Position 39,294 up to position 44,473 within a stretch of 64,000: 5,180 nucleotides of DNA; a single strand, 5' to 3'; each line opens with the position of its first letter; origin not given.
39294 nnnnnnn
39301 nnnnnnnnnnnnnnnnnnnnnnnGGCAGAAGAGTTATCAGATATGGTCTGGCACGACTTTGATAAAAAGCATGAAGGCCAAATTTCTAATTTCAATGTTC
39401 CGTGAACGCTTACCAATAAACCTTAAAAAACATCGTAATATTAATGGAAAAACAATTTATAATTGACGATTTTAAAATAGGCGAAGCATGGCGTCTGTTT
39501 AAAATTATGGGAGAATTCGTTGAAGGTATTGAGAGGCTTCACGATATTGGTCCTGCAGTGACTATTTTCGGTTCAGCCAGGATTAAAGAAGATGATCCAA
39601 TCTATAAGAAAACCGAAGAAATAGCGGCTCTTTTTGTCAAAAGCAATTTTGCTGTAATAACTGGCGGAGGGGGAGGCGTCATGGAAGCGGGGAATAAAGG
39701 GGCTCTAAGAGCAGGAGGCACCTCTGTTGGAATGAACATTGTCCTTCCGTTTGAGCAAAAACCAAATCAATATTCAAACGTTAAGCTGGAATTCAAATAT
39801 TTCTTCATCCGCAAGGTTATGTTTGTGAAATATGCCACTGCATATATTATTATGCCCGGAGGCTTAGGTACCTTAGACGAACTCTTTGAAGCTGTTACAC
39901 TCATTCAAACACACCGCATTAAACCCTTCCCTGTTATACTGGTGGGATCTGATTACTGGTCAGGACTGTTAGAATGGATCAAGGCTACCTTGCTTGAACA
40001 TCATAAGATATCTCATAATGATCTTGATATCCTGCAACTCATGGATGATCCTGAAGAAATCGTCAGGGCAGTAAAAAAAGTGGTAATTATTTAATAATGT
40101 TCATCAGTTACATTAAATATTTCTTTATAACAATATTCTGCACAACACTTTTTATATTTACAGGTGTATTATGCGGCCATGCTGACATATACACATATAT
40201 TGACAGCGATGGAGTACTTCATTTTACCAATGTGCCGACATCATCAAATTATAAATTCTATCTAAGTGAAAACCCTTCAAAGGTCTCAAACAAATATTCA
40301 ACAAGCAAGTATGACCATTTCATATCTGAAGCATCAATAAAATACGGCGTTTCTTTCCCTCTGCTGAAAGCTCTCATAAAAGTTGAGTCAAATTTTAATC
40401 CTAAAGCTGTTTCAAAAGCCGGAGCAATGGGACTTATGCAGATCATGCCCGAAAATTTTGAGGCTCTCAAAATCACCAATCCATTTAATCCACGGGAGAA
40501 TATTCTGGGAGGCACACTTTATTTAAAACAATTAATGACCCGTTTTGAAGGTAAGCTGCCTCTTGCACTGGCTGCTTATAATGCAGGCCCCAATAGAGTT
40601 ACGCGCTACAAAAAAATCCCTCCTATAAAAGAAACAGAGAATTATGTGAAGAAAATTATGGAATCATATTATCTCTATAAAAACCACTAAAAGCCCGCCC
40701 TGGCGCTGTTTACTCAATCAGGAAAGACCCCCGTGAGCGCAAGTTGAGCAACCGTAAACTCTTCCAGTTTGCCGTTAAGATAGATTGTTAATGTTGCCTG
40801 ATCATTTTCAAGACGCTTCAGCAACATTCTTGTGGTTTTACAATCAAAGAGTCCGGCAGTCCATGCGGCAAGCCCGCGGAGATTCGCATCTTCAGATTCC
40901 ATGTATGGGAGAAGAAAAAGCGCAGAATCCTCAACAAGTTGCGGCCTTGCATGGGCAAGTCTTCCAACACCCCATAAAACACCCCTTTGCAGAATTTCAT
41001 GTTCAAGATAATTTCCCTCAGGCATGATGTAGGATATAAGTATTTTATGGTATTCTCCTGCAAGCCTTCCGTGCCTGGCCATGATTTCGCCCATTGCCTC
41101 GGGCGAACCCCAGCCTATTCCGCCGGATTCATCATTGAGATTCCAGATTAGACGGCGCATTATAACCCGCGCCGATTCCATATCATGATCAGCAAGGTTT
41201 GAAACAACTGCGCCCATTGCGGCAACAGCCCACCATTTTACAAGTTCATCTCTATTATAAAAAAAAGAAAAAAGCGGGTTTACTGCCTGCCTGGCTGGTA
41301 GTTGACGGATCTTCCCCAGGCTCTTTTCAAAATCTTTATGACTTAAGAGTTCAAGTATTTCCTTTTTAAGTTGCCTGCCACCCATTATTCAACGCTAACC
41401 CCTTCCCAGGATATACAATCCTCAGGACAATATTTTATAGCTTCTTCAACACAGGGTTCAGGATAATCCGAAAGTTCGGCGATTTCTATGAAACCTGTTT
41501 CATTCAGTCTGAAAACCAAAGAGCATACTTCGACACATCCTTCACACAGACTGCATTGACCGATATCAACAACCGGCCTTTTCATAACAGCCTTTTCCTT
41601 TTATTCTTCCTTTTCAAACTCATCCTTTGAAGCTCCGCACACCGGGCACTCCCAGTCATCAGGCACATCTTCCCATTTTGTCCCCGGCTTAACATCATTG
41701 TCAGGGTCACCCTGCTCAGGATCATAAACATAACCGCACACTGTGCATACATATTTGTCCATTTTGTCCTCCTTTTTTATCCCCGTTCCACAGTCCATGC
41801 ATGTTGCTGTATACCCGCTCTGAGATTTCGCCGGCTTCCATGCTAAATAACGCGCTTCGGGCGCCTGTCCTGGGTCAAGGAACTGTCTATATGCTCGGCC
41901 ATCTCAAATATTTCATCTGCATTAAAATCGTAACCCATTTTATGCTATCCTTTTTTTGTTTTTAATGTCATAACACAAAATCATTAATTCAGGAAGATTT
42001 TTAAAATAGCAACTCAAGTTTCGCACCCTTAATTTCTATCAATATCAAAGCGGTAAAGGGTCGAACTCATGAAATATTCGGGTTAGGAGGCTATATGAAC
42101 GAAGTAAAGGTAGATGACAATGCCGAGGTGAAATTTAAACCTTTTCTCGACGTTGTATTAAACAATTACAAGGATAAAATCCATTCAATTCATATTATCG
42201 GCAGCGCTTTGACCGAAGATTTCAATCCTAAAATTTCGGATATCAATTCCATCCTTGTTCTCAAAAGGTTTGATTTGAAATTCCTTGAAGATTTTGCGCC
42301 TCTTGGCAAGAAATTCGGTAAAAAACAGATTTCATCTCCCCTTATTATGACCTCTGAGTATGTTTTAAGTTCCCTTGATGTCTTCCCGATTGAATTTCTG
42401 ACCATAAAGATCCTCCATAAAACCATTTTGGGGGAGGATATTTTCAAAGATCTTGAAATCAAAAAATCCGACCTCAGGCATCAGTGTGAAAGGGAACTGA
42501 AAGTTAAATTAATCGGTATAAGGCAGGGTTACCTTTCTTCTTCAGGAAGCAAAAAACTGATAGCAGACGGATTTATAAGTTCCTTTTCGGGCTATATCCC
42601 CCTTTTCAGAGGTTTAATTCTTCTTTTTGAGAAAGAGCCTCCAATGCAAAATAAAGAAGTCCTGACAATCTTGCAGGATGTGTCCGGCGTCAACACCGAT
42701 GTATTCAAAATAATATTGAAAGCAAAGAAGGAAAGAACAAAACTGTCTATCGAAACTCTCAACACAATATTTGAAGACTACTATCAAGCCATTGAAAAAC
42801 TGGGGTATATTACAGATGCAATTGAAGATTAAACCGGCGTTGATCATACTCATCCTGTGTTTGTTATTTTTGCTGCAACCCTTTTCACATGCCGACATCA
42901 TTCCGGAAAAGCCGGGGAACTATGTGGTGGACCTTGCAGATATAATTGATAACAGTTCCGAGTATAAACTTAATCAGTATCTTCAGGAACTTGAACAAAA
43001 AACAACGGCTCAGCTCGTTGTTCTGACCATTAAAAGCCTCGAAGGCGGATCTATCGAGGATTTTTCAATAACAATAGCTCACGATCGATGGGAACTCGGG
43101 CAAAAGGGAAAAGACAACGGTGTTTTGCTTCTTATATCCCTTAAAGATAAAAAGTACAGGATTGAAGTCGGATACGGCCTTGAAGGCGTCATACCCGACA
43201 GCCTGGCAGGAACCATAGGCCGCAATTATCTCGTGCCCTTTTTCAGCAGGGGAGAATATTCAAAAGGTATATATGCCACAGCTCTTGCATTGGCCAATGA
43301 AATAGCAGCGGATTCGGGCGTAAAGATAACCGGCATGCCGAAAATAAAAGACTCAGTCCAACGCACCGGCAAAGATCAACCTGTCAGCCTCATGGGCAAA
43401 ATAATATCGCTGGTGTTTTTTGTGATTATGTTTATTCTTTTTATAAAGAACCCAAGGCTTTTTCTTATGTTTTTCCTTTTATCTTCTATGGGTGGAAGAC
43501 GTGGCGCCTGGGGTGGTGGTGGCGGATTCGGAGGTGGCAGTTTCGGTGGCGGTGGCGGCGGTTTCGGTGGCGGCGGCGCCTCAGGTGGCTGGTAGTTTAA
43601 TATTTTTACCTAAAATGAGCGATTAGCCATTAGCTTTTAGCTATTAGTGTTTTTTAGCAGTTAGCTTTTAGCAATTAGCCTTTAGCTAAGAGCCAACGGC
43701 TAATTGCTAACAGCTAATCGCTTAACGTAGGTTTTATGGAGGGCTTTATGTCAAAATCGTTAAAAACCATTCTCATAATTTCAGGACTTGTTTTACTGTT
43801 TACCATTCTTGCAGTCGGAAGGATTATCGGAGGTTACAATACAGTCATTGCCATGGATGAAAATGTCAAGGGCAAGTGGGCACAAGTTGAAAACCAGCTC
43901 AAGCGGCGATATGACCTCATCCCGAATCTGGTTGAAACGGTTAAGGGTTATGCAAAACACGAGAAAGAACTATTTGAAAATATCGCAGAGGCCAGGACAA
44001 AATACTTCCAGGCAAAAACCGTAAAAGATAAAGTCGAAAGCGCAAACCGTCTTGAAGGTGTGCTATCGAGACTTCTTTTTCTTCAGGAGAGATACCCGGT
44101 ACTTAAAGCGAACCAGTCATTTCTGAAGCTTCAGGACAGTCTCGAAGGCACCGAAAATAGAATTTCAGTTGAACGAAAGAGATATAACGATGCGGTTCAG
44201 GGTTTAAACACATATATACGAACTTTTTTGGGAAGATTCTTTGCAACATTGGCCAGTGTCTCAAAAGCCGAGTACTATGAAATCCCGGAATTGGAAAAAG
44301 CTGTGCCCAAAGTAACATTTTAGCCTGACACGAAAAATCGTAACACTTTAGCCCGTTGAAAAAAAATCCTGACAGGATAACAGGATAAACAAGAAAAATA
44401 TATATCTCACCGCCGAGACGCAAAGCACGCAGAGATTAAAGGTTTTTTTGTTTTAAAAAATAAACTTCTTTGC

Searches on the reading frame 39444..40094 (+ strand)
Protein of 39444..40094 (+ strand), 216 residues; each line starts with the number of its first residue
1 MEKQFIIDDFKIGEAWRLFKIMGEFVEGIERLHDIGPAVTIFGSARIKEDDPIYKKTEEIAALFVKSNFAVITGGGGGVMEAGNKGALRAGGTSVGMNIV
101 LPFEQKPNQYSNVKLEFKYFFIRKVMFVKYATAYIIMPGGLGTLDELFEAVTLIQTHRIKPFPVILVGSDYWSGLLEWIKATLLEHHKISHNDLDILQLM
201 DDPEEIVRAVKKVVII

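Call 65: search_protein_families(library=pfam, proteins=[window:39444-40094:+], max_evalue=0.001)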
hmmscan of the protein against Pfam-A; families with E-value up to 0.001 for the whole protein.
window:39444-40094:+ (216 aa): 2 families
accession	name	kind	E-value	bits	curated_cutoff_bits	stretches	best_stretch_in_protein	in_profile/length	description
PF03641.19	Lysine_decarbox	-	3.9e-36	124.6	27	1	80-209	1-130/131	Possible lysine decarboxylase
PF18306.6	LDcluster4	-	2.9e-15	56.6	26.3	1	38-152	3-115/151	SLOG cluster4 family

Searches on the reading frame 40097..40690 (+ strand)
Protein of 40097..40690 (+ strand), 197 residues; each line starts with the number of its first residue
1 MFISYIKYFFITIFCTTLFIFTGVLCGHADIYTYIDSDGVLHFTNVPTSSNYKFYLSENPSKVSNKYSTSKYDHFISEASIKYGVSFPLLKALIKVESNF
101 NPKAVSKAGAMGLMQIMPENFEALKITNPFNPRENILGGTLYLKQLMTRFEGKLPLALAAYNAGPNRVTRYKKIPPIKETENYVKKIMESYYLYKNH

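Call 65: search_protein_families(library=pfam, proteins=[window:40097-40690:+], max_evalue=0.001)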
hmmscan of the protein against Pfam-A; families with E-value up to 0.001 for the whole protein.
window:40097-40690:+ (197 aa): 3 families
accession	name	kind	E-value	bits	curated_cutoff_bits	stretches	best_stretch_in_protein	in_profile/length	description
PF01464.25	SLT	-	3.4e-32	110.9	21.3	1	76-183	3-116/117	Transglycosylase SLT domain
PF13511.11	DUF4124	-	2.8e-05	24.7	22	1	25-48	8-33/56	Domain of unknown function (DUF4124)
PF13406.11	SLT_2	-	5.3e-05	23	24.3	0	106-123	151-168/292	Transglycosylase SLT domain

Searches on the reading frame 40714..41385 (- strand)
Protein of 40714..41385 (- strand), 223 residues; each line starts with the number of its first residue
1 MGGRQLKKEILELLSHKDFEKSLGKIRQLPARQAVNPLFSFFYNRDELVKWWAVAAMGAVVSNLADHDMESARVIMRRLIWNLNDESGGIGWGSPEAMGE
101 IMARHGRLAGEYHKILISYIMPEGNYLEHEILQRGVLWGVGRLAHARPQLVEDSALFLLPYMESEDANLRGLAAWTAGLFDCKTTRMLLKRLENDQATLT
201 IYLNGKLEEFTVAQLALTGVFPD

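Call 65: search_protein_families(library=pfam, proteins=[window:40714-41385:-], max_evalue=0.001)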
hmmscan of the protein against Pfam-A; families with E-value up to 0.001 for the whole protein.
window:40714-41385:- (223 aa): 2 families
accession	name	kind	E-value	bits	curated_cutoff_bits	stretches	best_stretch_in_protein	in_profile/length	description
PF13646.12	HEAT_2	-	4.8e-05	24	27.7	0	157-195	3-42/88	HEAT repeats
PF13513.12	HEAT_EZ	-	5.2e-05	24.1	27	0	132-176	3-51/55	HEAT-like repeat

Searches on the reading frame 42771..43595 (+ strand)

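Call 65: search_protein_families(library=pfam, proteins=[window:42771-43595:+], max_evalue=0.001)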
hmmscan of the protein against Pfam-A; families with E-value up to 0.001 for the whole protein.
window:42771-43595:+ (274 aa): 1 family
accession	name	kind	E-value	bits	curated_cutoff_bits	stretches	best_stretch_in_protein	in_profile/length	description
PF04536.20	TPM_phosphatase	-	7e-39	133.1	22.1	1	52-175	1-123/125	TPM domain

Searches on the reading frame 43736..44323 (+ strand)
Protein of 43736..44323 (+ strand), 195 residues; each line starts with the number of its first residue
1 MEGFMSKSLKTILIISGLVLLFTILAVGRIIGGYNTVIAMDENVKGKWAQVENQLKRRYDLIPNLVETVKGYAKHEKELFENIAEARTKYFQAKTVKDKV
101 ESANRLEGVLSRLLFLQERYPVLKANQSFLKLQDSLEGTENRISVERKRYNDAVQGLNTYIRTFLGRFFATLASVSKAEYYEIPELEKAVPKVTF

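Call 65: search_protein_families(library=pfam, proteins=[window:43736-44323:+], max_evalue=0.001)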
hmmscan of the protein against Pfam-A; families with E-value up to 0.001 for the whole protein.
window:43736-44323:+ (195 aa): 1 family
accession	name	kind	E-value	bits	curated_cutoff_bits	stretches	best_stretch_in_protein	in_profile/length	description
PF04011.17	LemA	-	3.3e-56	189.7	26.2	1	47-195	1-149/149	LemA family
